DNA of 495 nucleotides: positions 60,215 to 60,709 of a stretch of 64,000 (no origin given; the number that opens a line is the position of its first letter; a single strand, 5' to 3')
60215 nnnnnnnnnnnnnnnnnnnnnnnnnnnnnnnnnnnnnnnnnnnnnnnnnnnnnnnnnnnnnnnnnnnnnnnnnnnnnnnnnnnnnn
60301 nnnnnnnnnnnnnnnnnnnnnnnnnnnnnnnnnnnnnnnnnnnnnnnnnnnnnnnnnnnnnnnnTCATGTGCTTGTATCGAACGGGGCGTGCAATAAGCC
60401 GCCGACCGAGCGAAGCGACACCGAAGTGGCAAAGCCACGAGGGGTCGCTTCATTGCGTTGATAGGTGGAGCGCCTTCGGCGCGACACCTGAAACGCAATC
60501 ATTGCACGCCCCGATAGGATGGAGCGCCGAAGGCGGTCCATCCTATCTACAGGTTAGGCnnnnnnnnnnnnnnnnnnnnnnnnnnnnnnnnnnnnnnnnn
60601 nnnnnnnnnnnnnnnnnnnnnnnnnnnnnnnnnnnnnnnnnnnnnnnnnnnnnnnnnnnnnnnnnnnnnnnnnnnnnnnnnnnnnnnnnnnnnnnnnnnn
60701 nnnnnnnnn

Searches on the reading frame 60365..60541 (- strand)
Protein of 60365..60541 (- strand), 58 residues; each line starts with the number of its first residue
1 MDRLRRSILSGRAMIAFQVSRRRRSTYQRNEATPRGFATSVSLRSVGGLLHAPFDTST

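Call 71: find_homologous_proteins(query=window:60365-60541:-, max_evalue=0.1)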
Query window:60365-60541:- (58 aa): 7 proteins with E <= 0.1 among 7 candidates.
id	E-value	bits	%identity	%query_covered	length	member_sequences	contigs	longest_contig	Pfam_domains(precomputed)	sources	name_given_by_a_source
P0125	1.2e-19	86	86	93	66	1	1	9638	-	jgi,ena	-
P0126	9.9e-12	61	60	93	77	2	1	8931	-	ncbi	-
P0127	4.3e-10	56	94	59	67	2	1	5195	-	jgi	-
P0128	9.6e-5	40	49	78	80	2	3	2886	-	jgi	-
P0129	1.5e-3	36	52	69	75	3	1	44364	-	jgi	jgi:hypothetical protein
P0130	7.2e-2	31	90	36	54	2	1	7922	-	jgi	-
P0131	9.3e-2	30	90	36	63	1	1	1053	-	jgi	jgi:hypothetical protein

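Call 73: find_encoding_contigs(protein=P0125, flank=3000, max_places=3)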
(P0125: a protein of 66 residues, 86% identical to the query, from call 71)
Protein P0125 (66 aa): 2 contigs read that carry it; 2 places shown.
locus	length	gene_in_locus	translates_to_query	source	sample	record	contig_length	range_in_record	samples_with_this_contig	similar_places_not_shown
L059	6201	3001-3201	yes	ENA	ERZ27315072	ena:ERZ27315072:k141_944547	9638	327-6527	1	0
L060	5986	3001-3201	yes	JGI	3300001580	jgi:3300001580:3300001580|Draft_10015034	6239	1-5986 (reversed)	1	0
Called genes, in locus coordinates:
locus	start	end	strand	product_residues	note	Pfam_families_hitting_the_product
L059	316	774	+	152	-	-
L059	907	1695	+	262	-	PF18741:MTES_1575, PF04480:DUF559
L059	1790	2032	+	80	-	-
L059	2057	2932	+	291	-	PF00929:RNase_T, PF16473:Rv2179c-like (weak), PF00533:BRCT (weak)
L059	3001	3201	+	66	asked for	-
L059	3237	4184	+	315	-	PF01555:N6_N4_Mtase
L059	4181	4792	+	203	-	PF09195:Endonuc-BglII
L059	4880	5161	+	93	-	PF02635:DsrE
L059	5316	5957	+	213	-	PF05401:NodS (weak), PF13847:Methyltransf_31, PF08241:Methyltransf_11, PF08242:Methyltransf_12, PF13649:Methyltransf_25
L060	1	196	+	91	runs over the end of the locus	PF02810:SEC-C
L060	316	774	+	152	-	-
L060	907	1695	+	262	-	PF18741:MTES_1575, PF04480:DUF559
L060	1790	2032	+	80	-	-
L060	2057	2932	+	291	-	PF00929:RNase_T, PF16473:Rv2179c-like (weak), PF00533:BRCT (weak)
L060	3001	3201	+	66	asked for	-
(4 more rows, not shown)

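Call 74: find_encoding_contigs(protein=P0126, flank=3000, max_places=3)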
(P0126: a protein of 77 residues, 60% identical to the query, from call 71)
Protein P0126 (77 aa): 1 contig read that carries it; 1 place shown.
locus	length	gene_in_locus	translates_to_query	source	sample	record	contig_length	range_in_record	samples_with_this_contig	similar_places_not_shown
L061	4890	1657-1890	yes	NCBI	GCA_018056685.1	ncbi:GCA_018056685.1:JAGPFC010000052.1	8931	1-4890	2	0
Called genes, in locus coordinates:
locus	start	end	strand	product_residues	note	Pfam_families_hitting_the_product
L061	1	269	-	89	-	PF13604:AAA_30 (weak), PF20720:nSTAND3 (weak), PF05970:PIF1, PF13191:AAA_16 (weak), PF13245:AAA_19 (weak)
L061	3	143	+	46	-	?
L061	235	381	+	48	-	-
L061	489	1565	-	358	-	PF13495:Phage_int_SAM_4, PF00589:Phage_integrase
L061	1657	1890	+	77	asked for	-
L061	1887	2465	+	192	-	-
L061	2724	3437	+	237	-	PF12773:DZR (weak), PF13240:Zn_Ribbon_1 (faint), PF13248:Zn_ribbon_3 (weak)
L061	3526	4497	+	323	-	PF11185:DUF2971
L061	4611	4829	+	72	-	-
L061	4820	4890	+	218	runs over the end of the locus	PF00912:Transgly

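Call 78: find_encoding_contigs(protein=P0127, flank=2500, max_places=2)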
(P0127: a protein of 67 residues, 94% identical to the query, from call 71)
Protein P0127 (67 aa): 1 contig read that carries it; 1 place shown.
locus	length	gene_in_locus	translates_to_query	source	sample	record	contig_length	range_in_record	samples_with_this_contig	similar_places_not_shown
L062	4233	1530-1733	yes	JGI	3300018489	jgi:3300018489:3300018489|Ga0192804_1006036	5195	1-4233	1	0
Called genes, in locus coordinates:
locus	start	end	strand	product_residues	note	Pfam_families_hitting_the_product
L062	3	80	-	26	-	?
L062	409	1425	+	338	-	PF08240:ADH_N, PF00107:ADH_zinc_N, PF13602:ADH_zinc_N_2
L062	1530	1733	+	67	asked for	-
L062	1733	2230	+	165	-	PF13588:HSDR_N_2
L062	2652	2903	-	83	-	-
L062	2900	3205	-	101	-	PF01695:IstB_IS21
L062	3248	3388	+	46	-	-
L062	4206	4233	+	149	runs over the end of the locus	PF01850:PIN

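Call 79: find_encoding_contigs(protein=P0128, flank=2500, max_places=3)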
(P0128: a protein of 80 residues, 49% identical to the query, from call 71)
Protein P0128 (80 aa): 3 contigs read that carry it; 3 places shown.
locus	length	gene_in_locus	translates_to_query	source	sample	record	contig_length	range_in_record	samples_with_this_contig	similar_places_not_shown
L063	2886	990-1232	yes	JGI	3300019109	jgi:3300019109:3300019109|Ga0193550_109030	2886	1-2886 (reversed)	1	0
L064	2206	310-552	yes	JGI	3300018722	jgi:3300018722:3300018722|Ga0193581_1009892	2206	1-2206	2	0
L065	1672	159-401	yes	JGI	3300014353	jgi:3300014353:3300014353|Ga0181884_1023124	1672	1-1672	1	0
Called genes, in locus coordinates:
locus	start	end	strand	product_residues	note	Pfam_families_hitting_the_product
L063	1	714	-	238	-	?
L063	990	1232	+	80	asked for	-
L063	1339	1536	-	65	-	-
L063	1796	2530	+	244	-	PF00145:DNA_methylase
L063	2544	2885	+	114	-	?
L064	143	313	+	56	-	-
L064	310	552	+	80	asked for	-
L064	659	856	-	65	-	-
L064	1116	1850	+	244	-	PF00145:DNA_methylase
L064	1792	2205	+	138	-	?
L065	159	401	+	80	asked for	-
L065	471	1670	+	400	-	?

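Call 80: find_encoding_contigs(protein=P0129, flank=4000, max_places=2)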
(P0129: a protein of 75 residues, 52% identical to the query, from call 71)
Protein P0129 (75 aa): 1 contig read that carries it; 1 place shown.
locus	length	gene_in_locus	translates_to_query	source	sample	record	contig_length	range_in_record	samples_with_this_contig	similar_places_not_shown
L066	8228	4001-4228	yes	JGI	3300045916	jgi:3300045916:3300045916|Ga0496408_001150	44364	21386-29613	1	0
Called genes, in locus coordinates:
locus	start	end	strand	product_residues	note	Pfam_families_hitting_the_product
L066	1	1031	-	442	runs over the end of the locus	PF01979:Amidohydro_1, PF07969:Amidohydro_3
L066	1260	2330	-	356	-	PF03783:CsgG (faint)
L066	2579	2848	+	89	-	-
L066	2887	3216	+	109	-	PF00406:ADK (weak), PF05191:ADK_lid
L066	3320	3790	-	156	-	PF13495:Phage_int_SAM_4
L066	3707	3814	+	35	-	-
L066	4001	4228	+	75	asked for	-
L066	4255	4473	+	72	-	-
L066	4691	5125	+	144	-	-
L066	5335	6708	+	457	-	PF05598:DUF772, PF01609:DDE_Tnp_1, PF13751:DDE_Tnp_1_6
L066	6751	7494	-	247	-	-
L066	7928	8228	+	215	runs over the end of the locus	-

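Call 81: find_encoding_contigs(protein=P0131, flank=1000, max_places=2)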
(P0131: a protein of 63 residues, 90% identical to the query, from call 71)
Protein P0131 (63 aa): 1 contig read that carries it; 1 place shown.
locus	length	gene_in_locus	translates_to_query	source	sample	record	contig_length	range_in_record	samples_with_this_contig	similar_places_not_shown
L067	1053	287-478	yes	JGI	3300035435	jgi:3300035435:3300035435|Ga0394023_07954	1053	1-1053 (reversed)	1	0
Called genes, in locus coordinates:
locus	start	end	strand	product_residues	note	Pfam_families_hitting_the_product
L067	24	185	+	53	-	-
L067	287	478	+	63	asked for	-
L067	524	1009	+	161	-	-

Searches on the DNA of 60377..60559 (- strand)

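Call 19: search_dna_similar(query=window:60377-60559:-, collection=plasmids, mode=distant, max_evalue=1)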
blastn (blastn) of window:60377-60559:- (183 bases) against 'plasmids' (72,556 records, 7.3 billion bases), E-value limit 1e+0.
No match.
